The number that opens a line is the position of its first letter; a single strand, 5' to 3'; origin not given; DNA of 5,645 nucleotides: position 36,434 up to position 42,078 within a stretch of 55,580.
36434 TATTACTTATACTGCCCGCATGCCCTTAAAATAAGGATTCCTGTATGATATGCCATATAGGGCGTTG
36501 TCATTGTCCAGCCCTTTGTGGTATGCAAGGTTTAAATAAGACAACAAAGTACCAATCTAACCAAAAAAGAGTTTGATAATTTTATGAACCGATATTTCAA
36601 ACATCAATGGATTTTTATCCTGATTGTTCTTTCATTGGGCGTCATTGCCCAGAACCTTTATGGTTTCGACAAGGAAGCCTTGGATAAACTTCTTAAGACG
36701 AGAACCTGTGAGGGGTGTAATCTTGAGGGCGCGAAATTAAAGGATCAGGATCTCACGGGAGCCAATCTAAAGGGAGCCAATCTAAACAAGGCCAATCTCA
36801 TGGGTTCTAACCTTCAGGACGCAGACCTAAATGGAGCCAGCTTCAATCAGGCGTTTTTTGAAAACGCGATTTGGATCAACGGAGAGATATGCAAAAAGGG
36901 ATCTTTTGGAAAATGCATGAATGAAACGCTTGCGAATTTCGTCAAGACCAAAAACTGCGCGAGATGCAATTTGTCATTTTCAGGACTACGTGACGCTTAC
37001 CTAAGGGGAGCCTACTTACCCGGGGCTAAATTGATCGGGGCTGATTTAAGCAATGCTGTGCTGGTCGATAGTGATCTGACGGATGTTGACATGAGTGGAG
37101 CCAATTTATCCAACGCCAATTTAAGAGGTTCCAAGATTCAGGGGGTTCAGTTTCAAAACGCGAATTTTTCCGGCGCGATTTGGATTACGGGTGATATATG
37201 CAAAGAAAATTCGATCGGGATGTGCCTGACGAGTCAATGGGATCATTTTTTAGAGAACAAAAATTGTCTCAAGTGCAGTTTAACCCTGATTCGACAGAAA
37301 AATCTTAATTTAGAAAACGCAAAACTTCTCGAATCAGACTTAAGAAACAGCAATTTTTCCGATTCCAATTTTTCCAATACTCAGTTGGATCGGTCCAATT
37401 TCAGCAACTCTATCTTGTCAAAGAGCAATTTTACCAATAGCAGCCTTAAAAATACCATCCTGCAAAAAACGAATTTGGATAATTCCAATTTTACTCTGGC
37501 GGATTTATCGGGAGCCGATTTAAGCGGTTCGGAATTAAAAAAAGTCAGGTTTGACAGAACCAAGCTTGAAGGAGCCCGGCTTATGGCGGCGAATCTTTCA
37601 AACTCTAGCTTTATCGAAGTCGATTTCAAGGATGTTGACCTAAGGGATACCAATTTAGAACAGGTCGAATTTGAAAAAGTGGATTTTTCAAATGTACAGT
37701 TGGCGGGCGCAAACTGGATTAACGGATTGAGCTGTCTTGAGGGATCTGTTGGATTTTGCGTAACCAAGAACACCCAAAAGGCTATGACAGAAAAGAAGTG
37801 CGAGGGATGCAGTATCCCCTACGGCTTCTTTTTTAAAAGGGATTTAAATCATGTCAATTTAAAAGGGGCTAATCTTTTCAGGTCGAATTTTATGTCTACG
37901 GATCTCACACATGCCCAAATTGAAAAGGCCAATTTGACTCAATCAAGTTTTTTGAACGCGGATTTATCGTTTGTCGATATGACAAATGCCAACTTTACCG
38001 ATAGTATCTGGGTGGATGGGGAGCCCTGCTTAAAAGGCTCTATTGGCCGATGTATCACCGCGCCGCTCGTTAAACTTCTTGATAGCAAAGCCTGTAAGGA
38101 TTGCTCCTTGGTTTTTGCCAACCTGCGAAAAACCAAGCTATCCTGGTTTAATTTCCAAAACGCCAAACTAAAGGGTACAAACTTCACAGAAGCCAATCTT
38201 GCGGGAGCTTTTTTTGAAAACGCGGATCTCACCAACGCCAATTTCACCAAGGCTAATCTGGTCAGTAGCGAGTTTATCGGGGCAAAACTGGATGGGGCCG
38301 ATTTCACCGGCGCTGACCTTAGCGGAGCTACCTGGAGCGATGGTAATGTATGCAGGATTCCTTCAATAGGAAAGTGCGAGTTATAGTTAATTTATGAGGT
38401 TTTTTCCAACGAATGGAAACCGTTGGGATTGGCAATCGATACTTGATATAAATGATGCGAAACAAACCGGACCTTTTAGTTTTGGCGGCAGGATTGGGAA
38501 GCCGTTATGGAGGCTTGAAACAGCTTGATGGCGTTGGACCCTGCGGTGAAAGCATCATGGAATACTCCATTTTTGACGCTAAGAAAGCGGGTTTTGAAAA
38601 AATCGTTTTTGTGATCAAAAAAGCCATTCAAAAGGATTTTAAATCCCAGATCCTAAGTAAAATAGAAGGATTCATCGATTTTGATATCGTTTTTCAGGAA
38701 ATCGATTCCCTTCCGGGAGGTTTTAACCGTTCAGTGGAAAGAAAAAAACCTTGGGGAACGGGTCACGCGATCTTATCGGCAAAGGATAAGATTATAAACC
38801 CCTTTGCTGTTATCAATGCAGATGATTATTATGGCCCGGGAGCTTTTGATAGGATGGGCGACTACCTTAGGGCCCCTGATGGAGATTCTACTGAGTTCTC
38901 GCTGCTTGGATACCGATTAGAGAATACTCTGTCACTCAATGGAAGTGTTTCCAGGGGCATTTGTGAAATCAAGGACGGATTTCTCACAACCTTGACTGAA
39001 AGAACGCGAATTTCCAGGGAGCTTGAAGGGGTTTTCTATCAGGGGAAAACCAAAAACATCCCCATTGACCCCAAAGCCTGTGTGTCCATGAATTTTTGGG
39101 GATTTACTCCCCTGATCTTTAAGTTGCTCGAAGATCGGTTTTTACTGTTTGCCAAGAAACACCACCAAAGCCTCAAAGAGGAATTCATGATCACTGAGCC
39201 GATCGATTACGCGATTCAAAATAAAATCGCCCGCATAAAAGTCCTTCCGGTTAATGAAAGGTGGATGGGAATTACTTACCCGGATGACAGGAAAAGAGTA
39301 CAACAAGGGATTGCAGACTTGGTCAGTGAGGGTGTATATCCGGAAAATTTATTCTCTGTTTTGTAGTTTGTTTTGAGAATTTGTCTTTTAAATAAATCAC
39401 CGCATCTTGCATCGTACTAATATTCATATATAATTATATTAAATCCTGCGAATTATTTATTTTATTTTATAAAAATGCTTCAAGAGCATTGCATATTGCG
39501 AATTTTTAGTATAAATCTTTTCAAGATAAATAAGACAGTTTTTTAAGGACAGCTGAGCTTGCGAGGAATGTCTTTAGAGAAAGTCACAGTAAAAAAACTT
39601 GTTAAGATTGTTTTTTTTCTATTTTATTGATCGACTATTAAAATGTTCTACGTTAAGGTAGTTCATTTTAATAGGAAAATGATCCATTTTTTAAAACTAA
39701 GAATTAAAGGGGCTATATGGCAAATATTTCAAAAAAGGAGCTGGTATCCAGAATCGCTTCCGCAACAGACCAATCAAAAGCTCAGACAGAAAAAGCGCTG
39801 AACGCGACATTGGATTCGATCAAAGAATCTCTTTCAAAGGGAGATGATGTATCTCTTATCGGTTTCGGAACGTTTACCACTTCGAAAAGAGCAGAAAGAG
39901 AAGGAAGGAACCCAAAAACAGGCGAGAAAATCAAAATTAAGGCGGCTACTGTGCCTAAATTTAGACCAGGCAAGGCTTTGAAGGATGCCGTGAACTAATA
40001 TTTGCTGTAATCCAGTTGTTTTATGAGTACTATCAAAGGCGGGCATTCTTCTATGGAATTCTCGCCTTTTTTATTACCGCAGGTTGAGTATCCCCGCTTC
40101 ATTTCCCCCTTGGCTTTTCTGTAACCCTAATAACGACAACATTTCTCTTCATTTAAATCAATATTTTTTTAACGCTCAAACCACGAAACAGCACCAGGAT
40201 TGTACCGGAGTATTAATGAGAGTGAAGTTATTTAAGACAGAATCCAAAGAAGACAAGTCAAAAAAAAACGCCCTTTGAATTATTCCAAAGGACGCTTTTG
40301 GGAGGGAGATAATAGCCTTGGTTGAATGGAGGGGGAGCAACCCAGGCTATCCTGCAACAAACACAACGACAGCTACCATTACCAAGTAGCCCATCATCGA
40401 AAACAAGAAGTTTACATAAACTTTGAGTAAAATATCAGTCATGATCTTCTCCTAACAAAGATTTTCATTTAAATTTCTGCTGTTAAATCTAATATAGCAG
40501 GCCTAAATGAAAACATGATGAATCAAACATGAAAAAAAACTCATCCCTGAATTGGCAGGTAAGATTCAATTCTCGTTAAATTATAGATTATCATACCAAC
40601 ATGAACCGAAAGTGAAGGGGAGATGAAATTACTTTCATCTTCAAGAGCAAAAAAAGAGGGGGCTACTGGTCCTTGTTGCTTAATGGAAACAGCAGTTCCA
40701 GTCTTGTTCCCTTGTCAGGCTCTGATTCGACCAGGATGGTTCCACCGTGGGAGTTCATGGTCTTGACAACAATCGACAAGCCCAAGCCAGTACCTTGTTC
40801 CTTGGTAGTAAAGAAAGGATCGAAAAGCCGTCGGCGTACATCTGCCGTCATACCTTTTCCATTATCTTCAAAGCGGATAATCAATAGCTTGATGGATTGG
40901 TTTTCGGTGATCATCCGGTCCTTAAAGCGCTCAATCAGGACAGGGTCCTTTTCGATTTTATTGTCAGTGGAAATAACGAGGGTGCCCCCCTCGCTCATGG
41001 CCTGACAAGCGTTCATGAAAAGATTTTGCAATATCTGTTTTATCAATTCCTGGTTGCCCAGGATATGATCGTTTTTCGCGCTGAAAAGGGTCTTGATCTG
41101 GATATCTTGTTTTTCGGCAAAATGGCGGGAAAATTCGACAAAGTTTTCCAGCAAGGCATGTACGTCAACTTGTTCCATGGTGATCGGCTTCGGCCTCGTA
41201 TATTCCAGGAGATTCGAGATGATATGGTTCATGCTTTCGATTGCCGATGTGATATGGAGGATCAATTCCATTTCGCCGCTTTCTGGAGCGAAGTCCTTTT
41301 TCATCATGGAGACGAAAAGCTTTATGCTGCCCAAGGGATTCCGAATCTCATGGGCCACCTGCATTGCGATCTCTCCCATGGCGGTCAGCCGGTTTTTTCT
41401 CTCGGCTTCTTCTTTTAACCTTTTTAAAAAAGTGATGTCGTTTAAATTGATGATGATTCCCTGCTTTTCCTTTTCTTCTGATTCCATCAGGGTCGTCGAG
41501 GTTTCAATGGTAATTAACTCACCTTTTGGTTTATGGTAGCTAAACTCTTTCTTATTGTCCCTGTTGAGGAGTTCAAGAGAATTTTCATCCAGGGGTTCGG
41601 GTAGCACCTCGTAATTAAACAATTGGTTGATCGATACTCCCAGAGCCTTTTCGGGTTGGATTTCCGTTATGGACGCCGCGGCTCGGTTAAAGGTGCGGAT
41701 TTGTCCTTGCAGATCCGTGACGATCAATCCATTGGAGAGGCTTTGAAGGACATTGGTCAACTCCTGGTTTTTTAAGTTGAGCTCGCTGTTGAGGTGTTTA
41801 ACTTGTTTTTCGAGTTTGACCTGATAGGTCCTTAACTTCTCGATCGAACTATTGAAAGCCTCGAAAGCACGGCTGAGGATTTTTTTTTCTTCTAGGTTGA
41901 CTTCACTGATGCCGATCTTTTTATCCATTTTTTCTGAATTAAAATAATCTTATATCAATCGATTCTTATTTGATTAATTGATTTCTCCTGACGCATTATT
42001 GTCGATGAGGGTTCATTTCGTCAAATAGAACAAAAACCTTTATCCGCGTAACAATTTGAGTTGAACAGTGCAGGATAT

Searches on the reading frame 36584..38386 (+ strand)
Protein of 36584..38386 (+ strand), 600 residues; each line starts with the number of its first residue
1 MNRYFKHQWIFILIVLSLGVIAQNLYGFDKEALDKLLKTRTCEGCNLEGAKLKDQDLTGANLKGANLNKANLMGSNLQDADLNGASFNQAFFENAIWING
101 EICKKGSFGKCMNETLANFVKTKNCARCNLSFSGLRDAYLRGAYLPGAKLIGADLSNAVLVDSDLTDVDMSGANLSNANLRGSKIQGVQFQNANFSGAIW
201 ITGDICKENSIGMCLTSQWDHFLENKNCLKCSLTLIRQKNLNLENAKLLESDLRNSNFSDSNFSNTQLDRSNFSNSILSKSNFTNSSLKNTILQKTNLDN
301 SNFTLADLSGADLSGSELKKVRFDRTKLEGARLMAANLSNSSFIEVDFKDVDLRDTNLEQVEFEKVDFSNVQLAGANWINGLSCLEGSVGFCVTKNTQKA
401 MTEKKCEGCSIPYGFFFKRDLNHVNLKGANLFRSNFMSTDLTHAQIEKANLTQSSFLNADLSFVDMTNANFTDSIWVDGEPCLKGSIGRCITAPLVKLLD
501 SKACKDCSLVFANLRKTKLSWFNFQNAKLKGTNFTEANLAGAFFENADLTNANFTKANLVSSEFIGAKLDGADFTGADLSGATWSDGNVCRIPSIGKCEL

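Call 56: search_protein_families(library=pfam, proteins=[window:36584-38386:+], max_evalue=0.0001)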
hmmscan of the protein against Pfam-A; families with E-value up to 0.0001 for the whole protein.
window:36584-38386:+ (600 aa): 6 families
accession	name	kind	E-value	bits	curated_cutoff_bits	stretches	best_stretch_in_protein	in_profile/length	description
PF00805.28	Pentapeptide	-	8.4e-87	284.6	20.2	12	160-197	3-40/40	Pentapeptide repeats (8 copies)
PF13599.13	Pentapeptide_4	-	4.8e-60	200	38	6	256-332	1-77/78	Pentapeptide repeat region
PF13576.12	Pentapeptide_3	-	7.9e-38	128.9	27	1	524-562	1-42/48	Pentapeptide repeats (9 copies)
PF25296.1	Decapeptide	-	3.6e-14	52.8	45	0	283-346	2-65/74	Decapeptide repeat region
PF05264.16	CfAFP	-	4.8e-08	33.6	25.9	0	254-310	29-86/137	Choristoneura fumiferana antifreeze protein (CfAFP)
PF23894.2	LD_SV2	-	8.7e-07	29.6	29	0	254-323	23-92/92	SV2A/B/C luminal domain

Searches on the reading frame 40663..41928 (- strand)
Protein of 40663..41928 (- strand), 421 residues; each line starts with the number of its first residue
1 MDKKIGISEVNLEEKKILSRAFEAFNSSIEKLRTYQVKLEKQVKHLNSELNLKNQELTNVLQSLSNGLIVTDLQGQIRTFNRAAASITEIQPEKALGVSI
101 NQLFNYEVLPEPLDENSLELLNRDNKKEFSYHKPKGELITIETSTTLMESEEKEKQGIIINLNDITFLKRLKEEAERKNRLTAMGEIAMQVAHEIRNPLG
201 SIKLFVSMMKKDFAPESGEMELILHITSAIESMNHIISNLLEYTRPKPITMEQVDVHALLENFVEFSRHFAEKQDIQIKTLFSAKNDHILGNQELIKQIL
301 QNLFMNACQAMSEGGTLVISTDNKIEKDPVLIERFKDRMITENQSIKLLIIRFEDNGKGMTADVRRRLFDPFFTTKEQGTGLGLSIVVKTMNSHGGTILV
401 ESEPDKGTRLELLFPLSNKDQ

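Call 56: search_protein_families(library=pfam, proteins=[window:40663-41928:-], max_evalue=0.0001)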
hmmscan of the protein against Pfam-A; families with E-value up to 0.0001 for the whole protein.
window:40663-41928:- (421 aa): 5 families
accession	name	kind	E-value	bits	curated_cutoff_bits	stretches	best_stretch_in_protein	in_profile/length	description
PF02518.31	HATPase_c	-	6.4e-22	78.5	26.4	1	292-417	2-110/111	Histidine kinase-, DNA gyrase B-, and HSP90-like ATPase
PF00512.31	HisKA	-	1.1e-11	45.1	26.9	1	184-246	2-63/66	His Kinase A (phospho-acceptor) domain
PF00989.32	PAS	-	3.6e-10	40.3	22.6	1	57-165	3-113/113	PAS fold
PF13426.13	PAS_9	-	1.4e-08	35.3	27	1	66-166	2-102/103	PAS domain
PF08448.16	PAS_4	-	9.2e-06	26.3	23.1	1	62-166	2-106/110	PAS fold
